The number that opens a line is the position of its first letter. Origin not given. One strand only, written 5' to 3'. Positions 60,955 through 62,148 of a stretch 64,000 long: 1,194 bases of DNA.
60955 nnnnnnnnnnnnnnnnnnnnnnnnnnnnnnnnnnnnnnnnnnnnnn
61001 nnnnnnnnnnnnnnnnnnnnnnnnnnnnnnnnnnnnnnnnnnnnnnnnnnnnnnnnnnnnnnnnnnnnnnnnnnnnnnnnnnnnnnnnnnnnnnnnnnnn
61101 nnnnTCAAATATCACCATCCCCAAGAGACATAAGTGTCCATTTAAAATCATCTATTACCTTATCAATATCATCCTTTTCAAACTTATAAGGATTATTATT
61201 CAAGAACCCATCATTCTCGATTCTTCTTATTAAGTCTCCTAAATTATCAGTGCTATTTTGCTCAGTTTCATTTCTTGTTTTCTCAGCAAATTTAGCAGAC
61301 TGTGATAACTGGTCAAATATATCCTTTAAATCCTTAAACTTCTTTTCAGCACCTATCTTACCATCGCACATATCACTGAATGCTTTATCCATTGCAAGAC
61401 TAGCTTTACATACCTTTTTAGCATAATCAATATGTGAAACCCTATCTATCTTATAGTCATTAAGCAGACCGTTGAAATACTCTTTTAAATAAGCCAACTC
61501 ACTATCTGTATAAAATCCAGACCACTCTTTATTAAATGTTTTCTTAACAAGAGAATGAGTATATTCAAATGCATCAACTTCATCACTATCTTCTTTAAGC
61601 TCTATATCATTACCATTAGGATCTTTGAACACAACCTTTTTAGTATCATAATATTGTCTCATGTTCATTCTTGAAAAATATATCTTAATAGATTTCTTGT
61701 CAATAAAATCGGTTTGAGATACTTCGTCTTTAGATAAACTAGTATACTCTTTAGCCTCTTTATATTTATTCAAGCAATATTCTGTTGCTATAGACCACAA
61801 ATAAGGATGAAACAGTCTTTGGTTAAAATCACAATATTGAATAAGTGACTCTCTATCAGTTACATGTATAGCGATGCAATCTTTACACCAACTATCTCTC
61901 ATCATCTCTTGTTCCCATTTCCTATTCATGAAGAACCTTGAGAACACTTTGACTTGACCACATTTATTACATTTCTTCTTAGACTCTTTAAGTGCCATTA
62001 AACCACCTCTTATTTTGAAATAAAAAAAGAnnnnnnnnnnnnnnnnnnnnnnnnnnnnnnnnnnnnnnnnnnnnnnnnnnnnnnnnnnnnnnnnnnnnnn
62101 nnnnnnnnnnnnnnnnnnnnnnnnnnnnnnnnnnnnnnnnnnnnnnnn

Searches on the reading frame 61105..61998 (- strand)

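Call 16: search_protein_families(library=phrogs, proteins=[window:61105-61998:-], max_evalue=0.00001)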
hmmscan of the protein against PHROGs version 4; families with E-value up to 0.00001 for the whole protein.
window:61105-61998:- (297 aa): 1 family
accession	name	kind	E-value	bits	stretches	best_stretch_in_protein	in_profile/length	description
phrog_3314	-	unknown function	6.6e-30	105.5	1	5-290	4-261/286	-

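Call 72: search_protein_families(library=pfam, proteins=[window:61105-61998:-], max_evalue=0.001)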
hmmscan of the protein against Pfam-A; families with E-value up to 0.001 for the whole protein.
window:61105-61998:- (297 aa): 0 families
